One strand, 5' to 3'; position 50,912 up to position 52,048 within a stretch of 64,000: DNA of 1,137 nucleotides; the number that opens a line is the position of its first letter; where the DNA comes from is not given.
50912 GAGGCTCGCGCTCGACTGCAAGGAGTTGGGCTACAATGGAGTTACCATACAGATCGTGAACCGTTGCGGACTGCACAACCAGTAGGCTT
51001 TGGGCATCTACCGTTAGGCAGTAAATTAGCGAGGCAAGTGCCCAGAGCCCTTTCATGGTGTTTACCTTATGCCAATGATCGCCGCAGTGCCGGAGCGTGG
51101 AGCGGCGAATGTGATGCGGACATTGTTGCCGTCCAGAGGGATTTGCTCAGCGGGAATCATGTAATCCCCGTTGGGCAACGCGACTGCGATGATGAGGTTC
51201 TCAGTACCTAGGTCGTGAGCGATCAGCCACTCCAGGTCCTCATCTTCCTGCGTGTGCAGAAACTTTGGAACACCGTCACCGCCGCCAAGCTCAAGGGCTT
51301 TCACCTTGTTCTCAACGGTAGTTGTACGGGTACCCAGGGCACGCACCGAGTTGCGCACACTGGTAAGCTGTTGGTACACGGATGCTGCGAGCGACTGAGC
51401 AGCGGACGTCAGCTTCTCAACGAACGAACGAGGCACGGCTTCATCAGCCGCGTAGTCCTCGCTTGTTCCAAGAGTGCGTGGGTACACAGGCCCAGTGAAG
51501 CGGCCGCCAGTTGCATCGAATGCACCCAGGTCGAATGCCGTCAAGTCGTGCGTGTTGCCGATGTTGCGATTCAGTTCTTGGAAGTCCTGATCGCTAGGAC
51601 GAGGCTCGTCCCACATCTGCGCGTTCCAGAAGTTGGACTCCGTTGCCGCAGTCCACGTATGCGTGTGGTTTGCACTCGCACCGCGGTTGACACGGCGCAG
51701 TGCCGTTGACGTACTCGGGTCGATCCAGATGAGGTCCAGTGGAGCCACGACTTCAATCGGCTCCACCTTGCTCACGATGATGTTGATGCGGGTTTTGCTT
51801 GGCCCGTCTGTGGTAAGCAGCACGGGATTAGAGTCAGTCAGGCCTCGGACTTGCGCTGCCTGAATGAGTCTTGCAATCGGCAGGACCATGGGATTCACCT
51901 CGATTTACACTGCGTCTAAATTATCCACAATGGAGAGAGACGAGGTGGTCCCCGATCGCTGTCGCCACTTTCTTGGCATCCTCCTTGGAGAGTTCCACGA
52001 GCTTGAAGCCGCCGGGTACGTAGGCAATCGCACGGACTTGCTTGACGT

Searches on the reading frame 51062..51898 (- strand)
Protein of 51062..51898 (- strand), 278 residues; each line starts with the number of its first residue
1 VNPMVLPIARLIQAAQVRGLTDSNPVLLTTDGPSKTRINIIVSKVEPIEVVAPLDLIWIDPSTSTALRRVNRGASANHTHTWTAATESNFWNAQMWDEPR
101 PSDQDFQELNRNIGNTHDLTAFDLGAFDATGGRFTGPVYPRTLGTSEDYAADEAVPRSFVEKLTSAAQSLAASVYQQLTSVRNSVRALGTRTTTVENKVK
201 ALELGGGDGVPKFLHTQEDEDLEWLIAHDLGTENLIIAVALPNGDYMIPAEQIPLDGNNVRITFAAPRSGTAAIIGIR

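Call 7: search_protein_families(library=pfam, proteins=[window:51062-51898:-], max_evalue=1)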
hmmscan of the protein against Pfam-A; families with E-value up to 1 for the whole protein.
window:51062-51898:- (278 aa): 4 families
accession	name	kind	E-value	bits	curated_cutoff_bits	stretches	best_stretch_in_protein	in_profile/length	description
PF18024.7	HTH_50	-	0.00048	20.2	27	1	158-200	3-45/50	Helix-turn-helix domain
PF09798.14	LCD1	-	0.017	14.1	25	1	17-120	293-390/616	DNA damage checkpoint protein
PF19111.5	DUF5798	-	0.094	13.4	27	1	169-203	15-49/89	Family of unknown function (DUF5798)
PF02812.23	ELFV_dehydrog_N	-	0.13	12.4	25.3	0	184-217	49-81/129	Glu/Leu/Phe/Val dehydrogenase, dimerisation domain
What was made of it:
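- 51062..51898 (-): Fibre B: 275-278-aa fibre-like protein upstream of g4. The ATG at 51889 is the likelier start. It shares the C-terminal module with fibre A and with ORF 46232-46831. RefSeq labels this family 'HNH endonuclease' through phrog_24148, with no Pfam support (call 7).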

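Call 8: search_protein_families(library=phrogs, proteins=[window:51062-51898:-], max_evalue=0.1)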
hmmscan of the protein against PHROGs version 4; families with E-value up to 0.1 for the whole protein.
window:51062-51898:- (278 aa): 4 families
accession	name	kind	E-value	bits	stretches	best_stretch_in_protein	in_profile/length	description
phrog_24148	-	DNA, RNA and nucleotide metabolism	5.2e-64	217.3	1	1-278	1-267/275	HNH endonuclease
phrog_21918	-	unknown function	6.5e-08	33.3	1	212-276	64-129/200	-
phrog_8147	-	tail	5.2e-06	26.8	1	77-143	139-205/436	tail fiber protein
phrog_13325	-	unknown function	2e-05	24.1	1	14-98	15-108/776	-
